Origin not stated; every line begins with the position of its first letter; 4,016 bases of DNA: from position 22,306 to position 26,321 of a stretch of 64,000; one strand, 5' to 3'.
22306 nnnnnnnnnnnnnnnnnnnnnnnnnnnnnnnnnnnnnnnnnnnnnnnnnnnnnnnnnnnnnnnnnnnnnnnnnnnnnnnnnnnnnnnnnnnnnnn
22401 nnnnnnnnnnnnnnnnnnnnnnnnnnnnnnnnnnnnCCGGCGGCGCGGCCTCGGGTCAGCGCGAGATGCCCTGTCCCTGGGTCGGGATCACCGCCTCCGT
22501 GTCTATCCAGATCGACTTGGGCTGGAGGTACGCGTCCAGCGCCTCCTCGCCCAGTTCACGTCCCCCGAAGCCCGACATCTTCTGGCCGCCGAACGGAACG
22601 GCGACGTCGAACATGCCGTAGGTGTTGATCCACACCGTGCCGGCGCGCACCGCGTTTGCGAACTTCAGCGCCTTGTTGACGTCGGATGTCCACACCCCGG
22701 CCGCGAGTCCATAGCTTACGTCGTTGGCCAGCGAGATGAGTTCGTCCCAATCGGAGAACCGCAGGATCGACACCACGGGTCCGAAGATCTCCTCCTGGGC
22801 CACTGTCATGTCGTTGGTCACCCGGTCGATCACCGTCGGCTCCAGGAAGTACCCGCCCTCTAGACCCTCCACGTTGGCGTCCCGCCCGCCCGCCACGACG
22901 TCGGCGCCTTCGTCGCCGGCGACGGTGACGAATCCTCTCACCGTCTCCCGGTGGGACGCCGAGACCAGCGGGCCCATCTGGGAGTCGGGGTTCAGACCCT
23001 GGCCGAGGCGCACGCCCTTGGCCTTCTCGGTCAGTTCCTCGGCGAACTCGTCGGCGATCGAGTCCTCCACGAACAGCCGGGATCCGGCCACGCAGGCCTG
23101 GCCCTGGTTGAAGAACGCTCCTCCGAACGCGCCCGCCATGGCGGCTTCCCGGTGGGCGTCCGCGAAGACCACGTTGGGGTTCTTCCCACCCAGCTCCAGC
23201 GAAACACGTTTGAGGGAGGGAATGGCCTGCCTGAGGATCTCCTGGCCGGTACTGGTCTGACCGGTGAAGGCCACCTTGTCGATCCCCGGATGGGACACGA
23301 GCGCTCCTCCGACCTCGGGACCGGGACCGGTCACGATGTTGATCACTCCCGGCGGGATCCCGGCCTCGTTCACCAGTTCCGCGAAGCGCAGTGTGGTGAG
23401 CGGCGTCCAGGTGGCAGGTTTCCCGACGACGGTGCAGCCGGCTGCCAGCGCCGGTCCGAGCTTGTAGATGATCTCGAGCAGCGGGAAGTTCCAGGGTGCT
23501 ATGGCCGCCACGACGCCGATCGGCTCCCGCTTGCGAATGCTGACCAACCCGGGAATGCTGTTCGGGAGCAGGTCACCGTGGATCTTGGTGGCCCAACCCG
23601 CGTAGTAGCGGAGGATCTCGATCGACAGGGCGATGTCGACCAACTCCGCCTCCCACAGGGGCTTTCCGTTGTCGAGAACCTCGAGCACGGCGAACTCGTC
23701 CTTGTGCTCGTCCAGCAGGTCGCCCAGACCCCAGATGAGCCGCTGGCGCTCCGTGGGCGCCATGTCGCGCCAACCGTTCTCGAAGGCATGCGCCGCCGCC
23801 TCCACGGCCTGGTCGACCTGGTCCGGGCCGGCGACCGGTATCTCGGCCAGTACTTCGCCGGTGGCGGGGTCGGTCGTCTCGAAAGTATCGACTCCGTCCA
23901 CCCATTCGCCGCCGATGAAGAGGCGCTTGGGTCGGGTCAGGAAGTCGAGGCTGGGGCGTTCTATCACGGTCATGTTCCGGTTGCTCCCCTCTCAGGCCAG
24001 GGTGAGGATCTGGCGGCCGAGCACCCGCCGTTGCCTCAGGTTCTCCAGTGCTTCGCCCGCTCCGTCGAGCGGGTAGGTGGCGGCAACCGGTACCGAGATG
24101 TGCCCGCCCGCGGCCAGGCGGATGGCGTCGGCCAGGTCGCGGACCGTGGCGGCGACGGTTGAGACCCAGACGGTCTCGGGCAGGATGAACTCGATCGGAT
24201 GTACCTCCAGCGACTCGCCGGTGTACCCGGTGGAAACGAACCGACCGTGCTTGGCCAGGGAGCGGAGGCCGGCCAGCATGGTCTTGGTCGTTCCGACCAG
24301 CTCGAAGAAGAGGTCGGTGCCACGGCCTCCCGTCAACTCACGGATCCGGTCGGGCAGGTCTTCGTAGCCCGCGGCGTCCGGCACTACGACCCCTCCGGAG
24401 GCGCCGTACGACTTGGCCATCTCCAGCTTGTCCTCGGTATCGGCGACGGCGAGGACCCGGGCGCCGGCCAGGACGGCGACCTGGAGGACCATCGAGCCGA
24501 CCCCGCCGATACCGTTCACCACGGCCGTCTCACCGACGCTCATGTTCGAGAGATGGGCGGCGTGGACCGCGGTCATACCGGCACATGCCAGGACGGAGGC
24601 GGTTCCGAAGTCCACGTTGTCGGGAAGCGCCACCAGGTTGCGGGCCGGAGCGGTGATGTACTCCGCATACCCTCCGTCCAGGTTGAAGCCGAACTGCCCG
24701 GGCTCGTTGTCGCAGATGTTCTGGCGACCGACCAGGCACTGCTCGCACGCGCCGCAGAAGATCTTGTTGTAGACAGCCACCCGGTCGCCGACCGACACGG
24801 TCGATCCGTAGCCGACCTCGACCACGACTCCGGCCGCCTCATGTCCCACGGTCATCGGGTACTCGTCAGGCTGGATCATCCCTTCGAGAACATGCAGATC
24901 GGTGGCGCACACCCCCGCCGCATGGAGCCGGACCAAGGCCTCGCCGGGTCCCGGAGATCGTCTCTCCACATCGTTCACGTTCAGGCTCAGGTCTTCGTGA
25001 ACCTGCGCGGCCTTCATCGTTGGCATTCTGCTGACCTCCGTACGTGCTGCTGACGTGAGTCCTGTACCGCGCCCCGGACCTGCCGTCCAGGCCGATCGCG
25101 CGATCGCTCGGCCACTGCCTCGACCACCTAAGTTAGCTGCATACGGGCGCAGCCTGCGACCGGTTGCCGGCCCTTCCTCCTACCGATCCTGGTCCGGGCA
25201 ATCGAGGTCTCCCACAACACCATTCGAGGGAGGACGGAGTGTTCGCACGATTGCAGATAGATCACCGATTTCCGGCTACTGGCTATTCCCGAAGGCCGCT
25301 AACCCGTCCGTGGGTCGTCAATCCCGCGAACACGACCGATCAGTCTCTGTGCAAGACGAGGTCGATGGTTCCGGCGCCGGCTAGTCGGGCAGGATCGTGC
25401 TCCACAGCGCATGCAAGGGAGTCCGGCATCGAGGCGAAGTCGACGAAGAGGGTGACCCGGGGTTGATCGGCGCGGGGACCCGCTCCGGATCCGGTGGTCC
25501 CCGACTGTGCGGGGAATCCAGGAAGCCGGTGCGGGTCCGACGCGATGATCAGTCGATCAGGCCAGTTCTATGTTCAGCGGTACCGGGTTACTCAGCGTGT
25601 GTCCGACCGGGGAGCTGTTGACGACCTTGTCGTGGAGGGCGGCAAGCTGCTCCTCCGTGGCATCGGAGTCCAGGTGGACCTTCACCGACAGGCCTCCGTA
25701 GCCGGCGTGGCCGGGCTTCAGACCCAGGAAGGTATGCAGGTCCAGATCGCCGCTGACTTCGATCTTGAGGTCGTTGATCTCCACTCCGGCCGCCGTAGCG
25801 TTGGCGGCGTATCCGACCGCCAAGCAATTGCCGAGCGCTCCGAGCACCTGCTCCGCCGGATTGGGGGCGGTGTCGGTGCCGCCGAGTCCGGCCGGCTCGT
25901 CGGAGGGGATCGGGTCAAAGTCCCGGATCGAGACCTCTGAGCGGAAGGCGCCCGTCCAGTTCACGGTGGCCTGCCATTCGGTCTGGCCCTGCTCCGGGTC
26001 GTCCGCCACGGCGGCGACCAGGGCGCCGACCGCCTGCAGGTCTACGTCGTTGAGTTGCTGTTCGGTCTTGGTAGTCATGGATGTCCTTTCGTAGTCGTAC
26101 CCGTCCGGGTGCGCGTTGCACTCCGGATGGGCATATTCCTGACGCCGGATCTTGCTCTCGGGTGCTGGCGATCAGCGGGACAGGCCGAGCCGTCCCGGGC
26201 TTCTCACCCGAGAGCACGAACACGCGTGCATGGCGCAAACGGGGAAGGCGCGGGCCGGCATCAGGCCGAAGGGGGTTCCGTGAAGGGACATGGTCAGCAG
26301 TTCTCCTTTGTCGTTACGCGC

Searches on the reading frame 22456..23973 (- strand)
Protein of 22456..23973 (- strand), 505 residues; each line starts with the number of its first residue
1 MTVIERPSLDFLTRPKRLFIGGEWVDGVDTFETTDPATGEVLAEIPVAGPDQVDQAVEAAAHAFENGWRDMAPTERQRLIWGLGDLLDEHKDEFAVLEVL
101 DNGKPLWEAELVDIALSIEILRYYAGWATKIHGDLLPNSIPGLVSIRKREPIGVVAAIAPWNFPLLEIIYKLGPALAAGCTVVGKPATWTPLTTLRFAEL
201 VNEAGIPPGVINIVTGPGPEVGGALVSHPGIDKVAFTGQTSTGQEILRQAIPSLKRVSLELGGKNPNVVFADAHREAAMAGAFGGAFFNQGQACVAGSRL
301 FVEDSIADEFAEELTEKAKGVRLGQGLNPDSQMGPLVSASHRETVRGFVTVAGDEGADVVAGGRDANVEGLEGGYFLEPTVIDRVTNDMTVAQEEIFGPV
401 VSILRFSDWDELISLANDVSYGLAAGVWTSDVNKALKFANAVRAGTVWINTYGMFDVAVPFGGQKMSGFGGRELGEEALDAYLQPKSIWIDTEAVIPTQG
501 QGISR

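Call 13: search_protein_families(library=pfam, proteins=[window:22456-23973:-], max_evalue=0.001)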
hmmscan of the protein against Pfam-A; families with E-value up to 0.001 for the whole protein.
window:22456-23973:- (505 aa): 1 family
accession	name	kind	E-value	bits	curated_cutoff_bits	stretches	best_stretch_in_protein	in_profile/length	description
PF00171.27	Aldedh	-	3.7e-174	580.1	23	1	24-488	1-461/461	Aldehyde dehydrogenase family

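Call 38: search_protein_families(library=ncbifam, proteins=[window:22456-23973:-], max_evalue=0.00001)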
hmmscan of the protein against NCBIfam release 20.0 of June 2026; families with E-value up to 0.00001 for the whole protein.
window:22456-23973:- (505 aa): 41 families (the best 25 are shown)
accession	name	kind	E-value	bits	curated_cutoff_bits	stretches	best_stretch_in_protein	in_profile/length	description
TIGR01804.1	BADH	equivalog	6.9e-158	525.9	668.6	1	19-485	1-466/467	betaine-aldehyde dehydrogenase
NF045735.1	PaDhStyDPseudo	equivalog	7.2e-158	526.2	850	1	16-490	3-481/483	phenylacetaldehyde dehydrogenase StyD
NF010000.0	PRK13473.1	subfamily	2.5e-147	491.3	615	1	17-491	4-473/475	aminobutyraldehyde dehydrogenase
NF009725.0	PRK13252.1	equivalog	1.2e-144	482.4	593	1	16-494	7-483/488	betaine-aldehyde dehydrogenase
TIGR02299.1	HpaE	equivalog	1.2e-142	475.9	638.35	1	18-493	3-479/488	5-carboxymethyl-2-hydroxymuconate semialdehyde dehydrogenase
NF045736.1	PaDhStyDRhodo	equivalog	4.8e-139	464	800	1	17-487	4-474/479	phenylacetaldehyde dehydrogenase StyD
TIGR03216.1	OH_muco_semi_DH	equivalog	3.2e-129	431.6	693.25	1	18-490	3-479/481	2-hydroxymuconic semialdehyde dehydrogenase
NF007352.0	PRK09847.1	equivalog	1e-127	426.7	850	1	16-493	20-494/495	aldehyde dehydrogenase PuuC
NF050026.1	AcaldDHExaC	equivalog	3.7e-125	418.4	900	1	18-490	18-493/503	acetaldehyde dehydrogenase ExaC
TIGR01780.1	SSADH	subfamily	1.4e-123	413.1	646.35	1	34-484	2-446/448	succinate-semialdehyde dehydrogenase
NF052305.1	DioxValDhHalo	equivalog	7.7e-122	407.6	750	1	16-489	5-480/483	2,5-dioxovalerate dehydrogenase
NF042993.1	AlphKGSA_gudD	equivalog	3e-119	398.9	770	1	19-490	7-480/481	alpha-ketoglutaric semialdehyde dehydrogenase GucD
NF006916.0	PRK09407.1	equivalog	9e-115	384.2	521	1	29-488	34-490/526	succinic semialdehyde dehydrogenase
NF040648.1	lactal_redase_Meth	equivalog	7.2e-111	371.4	650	1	18-473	1-445/463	lactaldehyde dehydrogenase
NF008415.0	PRK11241.1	equivalog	5.9e-110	368.2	828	1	17-488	12-478/482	NADP-dependent succinate-semialdehyde dehydrogenase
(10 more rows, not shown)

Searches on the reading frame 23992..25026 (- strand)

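Call 13: search_protein_families(library=pfam, proteins=[window:23992-25026:-], max_evalue=0.001)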
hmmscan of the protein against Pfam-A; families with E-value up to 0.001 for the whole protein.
window:23992-25026:- (344 aa): 3 families
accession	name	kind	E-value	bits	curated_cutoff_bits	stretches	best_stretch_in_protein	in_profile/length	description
PF08240.17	ADH_N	-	6.7e-31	107.1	23.5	1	26-136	1-104/104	Alcohol dehydrogenase GroES-like domain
PF00107.32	ADH_zinc_N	-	1e-22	80.9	31.8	1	175-305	1-127/129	Zinc-binding dehydrogenase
PF13602.12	ADH_zinc_N_2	-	1.1e-11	46.3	27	1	228-340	15-133/134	Zinc-binding dehydrogenase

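Call 69: search_protein_families(library=ncbifam, proteins=[window:23992-25026:-], max_evalue=0.00001)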
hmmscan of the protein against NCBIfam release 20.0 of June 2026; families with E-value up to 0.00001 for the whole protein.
window:23992-25026:- (344 aa): 25 families
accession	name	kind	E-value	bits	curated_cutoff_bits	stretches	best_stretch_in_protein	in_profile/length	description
NF010344.0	PRK13771.1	subfamily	6.1e-51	173.4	349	1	4-342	1-332/334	putative alcohol dehydrogenase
NF006940.0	PRK09422.1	equivalog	3.1e-49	167.7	344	1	4-343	1-335/338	alcohol dehydrogenase AdhP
TIGR00692.1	tdh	equivalog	8.2e-45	153.3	458.35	1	15-268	11-262/340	L-threonine 3-dehydrogenase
NF041097.1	keto_inos_dh_IolM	equivalog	9e-45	153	450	1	3-335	28-382/389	scyllo-inosose 3-dehydrogenase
NF003808.0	PRK05396.1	equivalog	1.1e-44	152.8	380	1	11-275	9-271/341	L-threonine 3-dehydrogenase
NF041172.1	AcrlCoa_red_Thmprot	equivalog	2.4e-44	151.7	500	1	4-341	1-332/334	acryloyl-CoA reductase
TIGR03989.1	Rxyl_3153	subfamily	1.8e-39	136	440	2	12-107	11-107/370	NDMA-dependent alcohol dehydrogenase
NF047908.1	AldhRedAhr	equivalog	3.1e-39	134.8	470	1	11-339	12-331/335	NADPH-dependent aldehyde reductase Ahr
TIGR02822.1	adh_fam_2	subfamily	3.2e-34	118.5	283.5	1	14-341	14-328/329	zinc-binding alcohol dehydrogenase family protein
TIGR03201.1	dearomat_had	equivalog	3.8e-34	118.3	338.65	1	18-342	14-348/349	6-hydroxycyclohex-1-ene-1-carbonyl-CoA dehydrogenase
NF007489.0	PRK10083.1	equivalog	6.7e-34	117.4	376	1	4-211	1-209/339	Zn-dependent oxidoreductase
TIGR03451.1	mycoS_dep_FDH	equivalog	8.3e-34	117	512.9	1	14-269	13-278/358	S-(hydroxymethyl)mycothiol dehydrogenase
TIGR02818.1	adh_III_F_hyde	equivalog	5e-32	111.4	543.95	2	13-106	12-106/368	S-(hydroxymethyl)glutathione dehydrogenase/class III alcohol dehydrogenase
TIGR03366.1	HpnZ_proposed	hypoth_equivalog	1.9e-28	99.6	328.1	1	26-313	4-301/315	putative phosphonate catabolism associated alcohol dehydrogenase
TIGR02824.1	quinone_pig3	subfamily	1.6e-27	96.3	296.8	2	117-342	91-324/325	putative NAD(P)H quinone oxidoreductase, PIG3 family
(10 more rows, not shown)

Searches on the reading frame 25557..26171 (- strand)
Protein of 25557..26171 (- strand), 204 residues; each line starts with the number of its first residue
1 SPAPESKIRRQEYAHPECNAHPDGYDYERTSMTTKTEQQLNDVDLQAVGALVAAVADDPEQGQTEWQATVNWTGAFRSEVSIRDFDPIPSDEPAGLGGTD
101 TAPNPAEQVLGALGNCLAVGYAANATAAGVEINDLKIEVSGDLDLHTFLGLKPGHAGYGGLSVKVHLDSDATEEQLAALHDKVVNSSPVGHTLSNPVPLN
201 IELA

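Call 13: search_protein_families(library=pfam, proteins=[window:25557-26171:-], max_evalue=0.001)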
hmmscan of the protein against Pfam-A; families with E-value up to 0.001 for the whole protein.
window:25557-26171:- (204 aa): 1 family
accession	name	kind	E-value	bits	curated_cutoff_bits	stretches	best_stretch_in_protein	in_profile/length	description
PF02566.24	OsmC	-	6.8e-17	62.2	27.5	1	98-202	1-100/100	OsmC-like protein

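Call 86: search_protein_families(library=ncbifam, proteins=[window:25557-26171:-], max_evalue=0.00001)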
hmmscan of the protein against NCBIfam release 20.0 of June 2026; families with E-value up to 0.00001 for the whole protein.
window:25557-26171:- (204 aa): 1 family
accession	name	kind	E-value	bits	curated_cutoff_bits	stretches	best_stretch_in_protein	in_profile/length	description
NF041052.1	OsmC_like_Se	domain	6.2e-18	65.1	95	1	77-203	15-140/144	OsmC-related (seleno)protein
